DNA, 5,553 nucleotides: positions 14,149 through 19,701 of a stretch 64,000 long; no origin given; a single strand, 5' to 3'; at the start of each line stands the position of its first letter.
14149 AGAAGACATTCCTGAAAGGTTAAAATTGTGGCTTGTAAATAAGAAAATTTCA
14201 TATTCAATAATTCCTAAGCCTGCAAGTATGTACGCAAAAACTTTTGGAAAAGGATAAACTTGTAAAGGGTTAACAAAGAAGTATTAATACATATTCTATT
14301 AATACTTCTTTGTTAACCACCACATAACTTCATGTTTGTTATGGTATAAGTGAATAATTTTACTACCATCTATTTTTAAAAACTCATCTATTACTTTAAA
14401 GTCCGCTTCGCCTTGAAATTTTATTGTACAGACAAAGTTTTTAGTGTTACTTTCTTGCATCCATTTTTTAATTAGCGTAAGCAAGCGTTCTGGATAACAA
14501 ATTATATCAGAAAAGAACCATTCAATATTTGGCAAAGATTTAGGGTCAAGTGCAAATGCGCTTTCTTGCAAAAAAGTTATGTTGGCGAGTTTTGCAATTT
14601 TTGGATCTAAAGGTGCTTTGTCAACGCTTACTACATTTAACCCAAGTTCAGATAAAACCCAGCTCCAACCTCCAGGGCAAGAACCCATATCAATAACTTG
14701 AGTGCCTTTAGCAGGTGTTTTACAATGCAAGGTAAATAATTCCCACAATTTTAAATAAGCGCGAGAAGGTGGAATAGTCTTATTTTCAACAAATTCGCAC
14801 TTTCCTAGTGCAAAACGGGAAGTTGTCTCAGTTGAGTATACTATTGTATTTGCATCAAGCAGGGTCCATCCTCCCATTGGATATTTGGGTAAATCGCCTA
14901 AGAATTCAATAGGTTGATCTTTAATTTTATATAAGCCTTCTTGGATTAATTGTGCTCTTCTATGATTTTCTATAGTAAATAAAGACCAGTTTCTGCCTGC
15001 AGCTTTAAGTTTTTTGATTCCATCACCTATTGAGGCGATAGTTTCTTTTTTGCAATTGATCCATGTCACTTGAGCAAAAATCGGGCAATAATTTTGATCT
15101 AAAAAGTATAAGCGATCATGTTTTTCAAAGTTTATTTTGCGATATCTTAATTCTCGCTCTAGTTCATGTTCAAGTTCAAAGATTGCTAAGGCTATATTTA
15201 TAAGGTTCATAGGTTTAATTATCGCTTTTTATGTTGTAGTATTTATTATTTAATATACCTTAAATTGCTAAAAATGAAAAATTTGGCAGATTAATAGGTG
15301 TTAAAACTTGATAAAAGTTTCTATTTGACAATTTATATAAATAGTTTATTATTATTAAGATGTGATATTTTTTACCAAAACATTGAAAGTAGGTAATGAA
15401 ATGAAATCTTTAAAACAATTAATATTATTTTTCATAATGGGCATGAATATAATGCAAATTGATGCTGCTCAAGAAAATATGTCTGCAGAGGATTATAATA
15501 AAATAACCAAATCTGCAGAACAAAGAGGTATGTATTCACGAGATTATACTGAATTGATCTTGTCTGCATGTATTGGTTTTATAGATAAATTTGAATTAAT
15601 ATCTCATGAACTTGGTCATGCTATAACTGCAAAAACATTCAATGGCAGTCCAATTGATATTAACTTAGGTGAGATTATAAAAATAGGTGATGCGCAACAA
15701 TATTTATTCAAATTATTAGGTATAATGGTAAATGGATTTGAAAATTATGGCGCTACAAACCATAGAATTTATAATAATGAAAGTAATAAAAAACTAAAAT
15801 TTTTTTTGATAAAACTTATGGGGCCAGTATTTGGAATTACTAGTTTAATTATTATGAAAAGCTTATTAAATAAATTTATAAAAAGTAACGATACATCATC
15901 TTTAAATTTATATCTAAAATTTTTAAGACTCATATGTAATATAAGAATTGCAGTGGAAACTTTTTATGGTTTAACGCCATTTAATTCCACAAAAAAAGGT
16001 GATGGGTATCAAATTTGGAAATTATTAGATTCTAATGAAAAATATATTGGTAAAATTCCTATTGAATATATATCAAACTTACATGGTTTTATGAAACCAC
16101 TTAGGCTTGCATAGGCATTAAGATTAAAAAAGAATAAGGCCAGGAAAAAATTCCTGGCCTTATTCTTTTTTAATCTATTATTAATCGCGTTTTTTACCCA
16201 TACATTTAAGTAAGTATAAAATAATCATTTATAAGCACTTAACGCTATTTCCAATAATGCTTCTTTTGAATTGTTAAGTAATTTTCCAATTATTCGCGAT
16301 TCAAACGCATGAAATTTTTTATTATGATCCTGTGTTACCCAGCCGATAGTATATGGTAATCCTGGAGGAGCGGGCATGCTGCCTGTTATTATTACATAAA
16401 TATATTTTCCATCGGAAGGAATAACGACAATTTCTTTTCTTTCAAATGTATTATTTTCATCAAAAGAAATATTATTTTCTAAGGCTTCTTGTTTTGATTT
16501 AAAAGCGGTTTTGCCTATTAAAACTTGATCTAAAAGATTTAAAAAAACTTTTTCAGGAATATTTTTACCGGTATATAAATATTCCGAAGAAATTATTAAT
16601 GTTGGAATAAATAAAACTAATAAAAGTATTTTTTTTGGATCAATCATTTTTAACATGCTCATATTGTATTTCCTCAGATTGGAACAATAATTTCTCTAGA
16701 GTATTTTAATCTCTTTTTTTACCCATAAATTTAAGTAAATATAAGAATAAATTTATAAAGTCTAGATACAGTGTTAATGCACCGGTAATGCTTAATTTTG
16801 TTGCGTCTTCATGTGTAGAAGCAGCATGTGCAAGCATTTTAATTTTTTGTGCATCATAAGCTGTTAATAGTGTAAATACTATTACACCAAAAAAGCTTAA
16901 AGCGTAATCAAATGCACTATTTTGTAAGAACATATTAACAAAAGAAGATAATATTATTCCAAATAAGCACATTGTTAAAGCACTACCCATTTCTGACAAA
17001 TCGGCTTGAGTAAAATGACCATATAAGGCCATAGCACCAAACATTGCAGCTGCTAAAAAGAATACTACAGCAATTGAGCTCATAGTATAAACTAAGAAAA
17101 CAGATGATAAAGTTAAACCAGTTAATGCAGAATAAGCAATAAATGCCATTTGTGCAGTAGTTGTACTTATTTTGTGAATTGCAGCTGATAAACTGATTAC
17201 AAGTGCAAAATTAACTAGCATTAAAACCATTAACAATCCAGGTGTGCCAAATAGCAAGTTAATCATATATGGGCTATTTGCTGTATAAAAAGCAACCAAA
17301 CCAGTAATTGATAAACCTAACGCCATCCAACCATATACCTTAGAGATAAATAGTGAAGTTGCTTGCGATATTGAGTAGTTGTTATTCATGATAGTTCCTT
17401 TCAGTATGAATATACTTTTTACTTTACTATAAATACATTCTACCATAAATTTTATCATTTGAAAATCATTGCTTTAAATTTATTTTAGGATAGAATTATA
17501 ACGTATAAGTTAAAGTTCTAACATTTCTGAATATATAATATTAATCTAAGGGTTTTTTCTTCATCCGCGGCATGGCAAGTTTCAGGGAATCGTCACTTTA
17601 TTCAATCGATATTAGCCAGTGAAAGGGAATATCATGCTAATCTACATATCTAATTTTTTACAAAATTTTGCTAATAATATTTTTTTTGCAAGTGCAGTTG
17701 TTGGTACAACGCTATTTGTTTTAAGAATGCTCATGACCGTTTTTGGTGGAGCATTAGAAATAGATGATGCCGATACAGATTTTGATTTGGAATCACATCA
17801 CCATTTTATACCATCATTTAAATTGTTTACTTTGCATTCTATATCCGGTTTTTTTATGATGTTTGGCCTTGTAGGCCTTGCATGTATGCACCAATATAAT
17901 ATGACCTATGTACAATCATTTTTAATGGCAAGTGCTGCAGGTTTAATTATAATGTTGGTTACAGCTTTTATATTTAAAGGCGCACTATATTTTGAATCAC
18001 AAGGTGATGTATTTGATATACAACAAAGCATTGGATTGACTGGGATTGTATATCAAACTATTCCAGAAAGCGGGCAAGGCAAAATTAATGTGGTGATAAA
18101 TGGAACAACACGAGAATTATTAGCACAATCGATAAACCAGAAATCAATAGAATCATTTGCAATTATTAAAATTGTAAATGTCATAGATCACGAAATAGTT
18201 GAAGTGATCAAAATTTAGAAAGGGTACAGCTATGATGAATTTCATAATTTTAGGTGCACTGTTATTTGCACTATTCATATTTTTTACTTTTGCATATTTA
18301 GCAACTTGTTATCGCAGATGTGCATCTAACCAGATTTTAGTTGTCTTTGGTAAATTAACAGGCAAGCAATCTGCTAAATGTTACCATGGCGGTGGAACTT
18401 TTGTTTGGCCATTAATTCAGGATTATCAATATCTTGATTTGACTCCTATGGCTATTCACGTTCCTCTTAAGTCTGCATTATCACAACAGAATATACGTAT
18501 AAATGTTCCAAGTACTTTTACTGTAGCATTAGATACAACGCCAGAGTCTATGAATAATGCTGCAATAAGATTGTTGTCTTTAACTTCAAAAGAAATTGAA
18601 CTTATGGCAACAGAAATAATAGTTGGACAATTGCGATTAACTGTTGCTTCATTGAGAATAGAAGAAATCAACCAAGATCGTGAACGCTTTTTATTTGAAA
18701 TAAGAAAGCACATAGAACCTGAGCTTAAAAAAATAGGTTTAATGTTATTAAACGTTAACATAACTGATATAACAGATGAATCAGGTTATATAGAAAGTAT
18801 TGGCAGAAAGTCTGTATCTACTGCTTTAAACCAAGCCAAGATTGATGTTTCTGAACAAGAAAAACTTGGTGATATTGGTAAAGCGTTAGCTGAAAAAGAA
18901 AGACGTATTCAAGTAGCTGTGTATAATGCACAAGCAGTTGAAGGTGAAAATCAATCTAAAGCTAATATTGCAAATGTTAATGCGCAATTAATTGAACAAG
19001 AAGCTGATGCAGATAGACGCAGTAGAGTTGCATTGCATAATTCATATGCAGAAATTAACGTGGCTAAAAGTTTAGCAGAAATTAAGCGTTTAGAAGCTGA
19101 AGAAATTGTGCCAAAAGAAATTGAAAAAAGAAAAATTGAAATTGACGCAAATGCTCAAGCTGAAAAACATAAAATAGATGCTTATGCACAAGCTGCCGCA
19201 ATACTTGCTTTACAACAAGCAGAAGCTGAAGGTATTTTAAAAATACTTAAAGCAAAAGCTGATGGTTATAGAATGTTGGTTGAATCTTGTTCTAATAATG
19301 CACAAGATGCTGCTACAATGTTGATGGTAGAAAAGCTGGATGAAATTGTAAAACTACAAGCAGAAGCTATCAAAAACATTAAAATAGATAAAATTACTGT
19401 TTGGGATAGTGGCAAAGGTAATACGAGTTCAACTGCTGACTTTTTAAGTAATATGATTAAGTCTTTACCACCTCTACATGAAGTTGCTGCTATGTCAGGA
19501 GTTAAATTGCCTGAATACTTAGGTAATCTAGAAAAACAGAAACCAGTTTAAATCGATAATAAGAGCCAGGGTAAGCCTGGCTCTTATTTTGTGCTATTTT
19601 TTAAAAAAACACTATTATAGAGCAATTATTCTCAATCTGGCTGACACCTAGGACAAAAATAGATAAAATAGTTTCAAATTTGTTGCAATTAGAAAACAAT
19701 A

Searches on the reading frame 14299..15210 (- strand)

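Call 34: search_protein_families(library=pfam, proteins=[window:14299-15210:-], max_evalue=0.001)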
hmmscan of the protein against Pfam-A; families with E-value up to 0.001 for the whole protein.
window:14299-15210:- (303 aa): 1 family
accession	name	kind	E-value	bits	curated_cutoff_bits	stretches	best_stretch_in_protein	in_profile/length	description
PF01728.25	FtsJ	-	6.6e-08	33.1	24.1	1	149-234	3-97/181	FtsJ-like methyltransferase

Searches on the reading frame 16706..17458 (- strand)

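Call 34: search_protein_families(library=pfam, proteins=[window:16706-17458:-], max_evalue=0.001)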
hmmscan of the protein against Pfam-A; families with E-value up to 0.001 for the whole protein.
window:16706-17458:- (250 aa): 1 family
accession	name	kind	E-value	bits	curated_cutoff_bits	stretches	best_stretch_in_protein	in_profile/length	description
PF01027.25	Bax1-I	-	1.2e-51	175.9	34.1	1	37-245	3-207/207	Inhibitor of apoptosis-promoting Bax1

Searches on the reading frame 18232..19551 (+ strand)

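Call 15: search_protein_families(library=ncbifam, proteins=[window:18232-19551:+], max_evalue=0.00001)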
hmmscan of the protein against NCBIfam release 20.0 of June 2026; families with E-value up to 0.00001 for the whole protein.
window:18232-19551:+ (439 aa): 1 family
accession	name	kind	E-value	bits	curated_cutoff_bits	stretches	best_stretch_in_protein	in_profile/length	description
NF058507.1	FlotScfldFlot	equivalog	7.6e-44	150.5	700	2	9-266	4-269/477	flotillin lipid rafts scaffold protein FloT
